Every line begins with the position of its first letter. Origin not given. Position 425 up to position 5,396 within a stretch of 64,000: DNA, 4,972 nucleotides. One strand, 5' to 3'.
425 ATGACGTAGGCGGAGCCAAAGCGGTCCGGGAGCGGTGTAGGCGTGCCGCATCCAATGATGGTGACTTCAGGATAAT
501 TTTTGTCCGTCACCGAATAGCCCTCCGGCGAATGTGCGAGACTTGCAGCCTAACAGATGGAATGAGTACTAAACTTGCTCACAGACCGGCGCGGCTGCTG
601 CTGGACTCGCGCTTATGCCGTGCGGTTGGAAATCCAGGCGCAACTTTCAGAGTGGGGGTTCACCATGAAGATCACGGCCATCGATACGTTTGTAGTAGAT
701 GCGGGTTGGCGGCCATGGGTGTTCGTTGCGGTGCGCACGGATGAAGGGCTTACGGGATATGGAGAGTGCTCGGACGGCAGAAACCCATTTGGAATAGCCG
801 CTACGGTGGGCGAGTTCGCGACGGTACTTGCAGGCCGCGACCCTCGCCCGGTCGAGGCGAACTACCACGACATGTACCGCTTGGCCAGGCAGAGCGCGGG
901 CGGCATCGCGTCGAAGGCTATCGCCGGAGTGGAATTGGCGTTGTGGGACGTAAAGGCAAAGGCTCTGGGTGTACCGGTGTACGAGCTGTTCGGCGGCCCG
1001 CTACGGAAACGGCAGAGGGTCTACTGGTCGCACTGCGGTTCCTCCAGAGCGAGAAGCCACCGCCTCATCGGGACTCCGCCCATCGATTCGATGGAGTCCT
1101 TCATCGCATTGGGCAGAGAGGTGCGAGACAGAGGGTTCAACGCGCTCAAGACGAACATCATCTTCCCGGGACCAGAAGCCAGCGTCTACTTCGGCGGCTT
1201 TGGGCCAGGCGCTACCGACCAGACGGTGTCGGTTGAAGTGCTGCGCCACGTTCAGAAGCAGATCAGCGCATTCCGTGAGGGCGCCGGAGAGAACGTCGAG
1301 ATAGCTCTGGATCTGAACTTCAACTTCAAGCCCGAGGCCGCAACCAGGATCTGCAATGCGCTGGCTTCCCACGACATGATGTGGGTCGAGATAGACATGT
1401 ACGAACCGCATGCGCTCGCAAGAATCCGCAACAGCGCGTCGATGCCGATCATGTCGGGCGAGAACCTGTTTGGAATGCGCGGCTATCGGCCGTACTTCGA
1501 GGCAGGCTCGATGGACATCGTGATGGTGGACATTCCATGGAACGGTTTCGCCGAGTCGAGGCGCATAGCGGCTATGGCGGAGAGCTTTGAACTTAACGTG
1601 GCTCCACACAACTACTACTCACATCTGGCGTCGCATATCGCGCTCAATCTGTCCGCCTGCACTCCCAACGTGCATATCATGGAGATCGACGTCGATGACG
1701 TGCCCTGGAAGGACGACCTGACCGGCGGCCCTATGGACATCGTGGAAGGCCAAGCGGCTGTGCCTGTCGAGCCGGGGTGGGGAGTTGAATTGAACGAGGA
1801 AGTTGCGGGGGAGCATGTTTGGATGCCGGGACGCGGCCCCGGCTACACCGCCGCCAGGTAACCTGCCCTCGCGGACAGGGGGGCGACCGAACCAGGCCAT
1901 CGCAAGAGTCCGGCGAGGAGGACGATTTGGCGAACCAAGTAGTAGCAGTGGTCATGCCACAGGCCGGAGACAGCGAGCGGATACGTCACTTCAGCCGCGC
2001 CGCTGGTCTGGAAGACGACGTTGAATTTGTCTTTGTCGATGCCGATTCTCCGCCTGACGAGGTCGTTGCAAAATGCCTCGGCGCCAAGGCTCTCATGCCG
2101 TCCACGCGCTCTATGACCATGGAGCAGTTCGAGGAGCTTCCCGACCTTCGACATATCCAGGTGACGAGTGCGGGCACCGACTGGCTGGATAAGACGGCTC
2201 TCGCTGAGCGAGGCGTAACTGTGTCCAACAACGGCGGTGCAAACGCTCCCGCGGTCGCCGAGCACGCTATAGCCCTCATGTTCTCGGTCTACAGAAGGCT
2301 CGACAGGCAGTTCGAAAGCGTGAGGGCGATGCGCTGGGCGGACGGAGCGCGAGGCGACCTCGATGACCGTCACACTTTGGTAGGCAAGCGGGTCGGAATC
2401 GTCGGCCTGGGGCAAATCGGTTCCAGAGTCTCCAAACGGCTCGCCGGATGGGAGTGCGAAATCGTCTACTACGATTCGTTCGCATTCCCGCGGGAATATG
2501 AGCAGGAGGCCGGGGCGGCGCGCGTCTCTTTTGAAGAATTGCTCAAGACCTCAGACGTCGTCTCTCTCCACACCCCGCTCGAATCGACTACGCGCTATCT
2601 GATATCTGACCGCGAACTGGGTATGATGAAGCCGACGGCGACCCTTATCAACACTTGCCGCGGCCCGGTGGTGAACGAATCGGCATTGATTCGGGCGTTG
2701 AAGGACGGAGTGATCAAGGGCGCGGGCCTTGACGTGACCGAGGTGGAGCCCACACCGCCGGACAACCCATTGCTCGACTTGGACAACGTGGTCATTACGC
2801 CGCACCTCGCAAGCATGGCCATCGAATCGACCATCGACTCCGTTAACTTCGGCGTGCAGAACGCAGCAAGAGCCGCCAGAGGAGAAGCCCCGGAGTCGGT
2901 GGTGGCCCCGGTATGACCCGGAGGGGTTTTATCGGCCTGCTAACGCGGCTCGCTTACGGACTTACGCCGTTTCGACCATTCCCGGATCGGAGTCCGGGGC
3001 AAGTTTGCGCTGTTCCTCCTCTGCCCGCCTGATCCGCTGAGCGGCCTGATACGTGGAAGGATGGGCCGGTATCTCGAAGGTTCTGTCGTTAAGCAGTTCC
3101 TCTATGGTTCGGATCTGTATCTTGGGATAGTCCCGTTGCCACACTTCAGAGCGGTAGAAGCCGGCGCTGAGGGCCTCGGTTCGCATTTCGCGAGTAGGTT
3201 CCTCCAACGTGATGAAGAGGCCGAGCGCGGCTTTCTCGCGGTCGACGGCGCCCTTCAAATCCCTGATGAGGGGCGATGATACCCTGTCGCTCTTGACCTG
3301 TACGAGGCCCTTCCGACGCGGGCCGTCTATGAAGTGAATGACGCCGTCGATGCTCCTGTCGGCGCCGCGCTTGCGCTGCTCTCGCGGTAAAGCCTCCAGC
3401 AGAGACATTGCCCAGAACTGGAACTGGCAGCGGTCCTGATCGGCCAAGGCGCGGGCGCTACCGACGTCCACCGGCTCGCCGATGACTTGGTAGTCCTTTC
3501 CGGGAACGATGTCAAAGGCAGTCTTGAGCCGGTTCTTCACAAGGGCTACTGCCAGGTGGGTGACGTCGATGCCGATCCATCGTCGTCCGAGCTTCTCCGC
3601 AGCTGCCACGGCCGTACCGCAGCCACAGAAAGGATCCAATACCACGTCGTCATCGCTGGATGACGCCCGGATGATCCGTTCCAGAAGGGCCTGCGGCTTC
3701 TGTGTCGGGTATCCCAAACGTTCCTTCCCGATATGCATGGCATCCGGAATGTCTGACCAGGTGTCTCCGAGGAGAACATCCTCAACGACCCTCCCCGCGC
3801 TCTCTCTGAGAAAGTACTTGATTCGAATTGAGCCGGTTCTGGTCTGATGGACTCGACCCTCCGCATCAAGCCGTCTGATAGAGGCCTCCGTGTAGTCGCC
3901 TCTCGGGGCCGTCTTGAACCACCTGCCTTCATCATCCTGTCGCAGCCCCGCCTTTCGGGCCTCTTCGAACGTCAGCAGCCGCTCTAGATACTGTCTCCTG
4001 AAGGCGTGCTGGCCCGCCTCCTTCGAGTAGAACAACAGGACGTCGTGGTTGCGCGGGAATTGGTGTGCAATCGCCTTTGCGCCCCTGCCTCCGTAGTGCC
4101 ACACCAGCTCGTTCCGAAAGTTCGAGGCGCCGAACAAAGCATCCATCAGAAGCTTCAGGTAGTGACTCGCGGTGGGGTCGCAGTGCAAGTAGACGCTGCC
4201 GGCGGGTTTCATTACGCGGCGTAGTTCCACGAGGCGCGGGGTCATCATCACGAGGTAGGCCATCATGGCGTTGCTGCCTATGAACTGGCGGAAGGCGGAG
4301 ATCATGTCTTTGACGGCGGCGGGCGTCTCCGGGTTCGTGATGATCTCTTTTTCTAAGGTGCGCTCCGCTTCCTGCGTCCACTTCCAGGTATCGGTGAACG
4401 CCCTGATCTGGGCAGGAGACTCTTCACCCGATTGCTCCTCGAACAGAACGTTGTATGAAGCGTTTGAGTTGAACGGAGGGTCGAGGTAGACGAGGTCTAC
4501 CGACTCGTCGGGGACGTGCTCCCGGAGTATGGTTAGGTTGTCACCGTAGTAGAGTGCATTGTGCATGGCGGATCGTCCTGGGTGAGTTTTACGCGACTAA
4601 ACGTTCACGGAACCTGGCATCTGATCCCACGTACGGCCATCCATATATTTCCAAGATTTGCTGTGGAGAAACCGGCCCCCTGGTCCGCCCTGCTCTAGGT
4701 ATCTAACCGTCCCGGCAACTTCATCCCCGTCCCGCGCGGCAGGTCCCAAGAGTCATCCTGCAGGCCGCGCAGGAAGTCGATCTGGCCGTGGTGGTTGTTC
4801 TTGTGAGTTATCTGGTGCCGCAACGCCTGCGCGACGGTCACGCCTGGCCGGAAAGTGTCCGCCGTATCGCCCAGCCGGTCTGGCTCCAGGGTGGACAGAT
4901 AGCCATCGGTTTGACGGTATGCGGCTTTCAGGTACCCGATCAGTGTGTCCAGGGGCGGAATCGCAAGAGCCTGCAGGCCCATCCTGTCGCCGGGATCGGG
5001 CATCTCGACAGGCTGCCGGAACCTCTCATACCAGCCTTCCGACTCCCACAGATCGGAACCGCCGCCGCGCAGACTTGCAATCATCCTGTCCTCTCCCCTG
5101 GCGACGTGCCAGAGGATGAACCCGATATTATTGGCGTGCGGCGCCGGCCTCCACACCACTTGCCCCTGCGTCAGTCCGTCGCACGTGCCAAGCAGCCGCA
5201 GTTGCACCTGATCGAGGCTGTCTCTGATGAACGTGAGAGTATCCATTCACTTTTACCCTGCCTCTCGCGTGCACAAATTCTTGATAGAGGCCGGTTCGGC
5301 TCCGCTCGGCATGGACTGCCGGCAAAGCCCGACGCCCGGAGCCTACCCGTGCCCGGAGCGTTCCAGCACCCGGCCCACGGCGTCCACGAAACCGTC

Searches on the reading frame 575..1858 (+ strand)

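Call 44: search_protein_families(library=pfam, proteins=[window:575-1858:+], max_evalue=0.00001)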
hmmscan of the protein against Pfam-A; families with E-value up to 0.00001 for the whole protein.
window:575-1858:+ (428 aa): 2 families
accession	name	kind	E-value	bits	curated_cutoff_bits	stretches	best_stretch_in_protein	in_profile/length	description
PF13378.12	MR_MLE_C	-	6e-44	150.8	29.4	1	181-410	7-219/219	Enolase C-terminal domain-like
PF02746.21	MR_MLE_N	-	2.6e-17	63.5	22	1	46-140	26-117/117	Mandelate racemase / muconate lactonizing enzyme, N-terminal domain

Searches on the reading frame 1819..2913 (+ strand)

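Call 44: search_protein_families(library=pfam, proteins=[window:1819-2913:+], max_evalue=0.00001)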
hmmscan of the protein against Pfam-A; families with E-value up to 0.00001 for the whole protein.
window:1819-2913:+ (365 aa): 2 families
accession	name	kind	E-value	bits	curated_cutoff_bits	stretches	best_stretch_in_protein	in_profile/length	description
PF02826.25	2-Hacid_dh_C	-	1.9e-58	197.2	25.1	1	151-331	1-178/178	D-isomer specific 2-hydroxyacid dehydrogenase, NAD binding domain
PF00389.36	2-Hacid_dh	-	5e-16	59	24.6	1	60-362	17-133/134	D-isomer specific 2-hydroxyacid dehydrogenase, catalytic domain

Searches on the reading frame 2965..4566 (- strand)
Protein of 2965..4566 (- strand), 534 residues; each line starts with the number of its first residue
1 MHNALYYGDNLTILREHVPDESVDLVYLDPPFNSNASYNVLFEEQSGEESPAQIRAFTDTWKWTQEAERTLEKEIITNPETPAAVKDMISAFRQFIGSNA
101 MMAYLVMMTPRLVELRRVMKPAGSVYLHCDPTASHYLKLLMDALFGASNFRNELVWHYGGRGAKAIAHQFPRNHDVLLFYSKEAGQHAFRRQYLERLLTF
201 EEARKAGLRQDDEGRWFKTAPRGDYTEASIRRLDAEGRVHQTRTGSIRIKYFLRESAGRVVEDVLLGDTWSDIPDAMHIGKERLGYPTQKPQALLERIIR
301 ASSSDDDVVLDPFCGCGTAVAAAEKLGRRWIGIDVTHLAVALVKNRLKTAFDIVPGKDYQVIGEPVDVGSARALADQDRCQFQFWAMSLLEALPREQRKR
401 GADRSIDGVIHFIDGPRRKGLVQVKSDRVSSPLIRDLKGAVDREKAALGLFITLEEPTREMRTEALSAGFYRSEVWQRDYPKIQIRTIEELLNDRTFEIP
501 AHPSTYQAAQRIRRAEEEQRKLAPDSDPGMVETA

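Call 44: search_protein_families(library=pfam, proteins=[window:2965-4566:-], max_evalue=0.00001)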
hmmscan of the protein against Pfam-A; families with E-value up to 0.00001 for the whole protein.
window:2965-4566:- (534 aa): 3 families
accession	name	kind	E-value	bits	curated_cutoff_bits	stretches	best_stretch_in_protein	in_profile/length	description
PF01555.25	N6_N4_Mtase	-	5.3e-39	134.9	26.7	1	23-340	1-216/221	DNA methylase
PF22722.2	NA-iREase1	-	5e-08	33.3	27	1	396-492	17-105/106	NACHT-associated inactive Restriction Endonuclease 1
PF04471.18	Mrr_cat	-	6.4e-07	29.9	21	1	397-466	27-98/115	Restriction endonuclease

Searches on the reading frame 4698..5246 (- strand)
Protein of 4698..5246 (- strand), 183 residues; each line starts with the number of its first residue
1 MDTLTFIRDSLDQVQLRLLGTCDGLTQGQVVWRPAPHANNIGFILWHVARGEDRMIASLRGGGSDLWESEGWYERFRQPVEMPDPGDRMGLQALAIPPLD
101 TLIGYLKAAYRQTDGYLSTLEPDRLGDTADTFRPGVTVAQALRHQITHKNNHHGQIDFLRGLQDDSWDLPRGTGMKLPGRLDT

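Call 44: search_protein_families(library=pfam, proteins=[window:4698-5246:-], max_evalue=0.00001)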
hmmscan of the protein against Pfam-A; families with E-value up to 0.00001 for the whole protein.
window:4698-5246:- (183 aa): 2 families
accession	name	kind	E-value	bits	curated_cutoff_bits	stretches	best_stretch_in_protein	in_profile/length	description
PF12867.12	DinB_2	-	2.9e-17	63.8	24.8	1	11-156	2-128/128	DinB superfamily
PF04978.18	MST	-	5.1e-12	46.9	27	1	8-164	3-148/149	Mycothiol-S-transferase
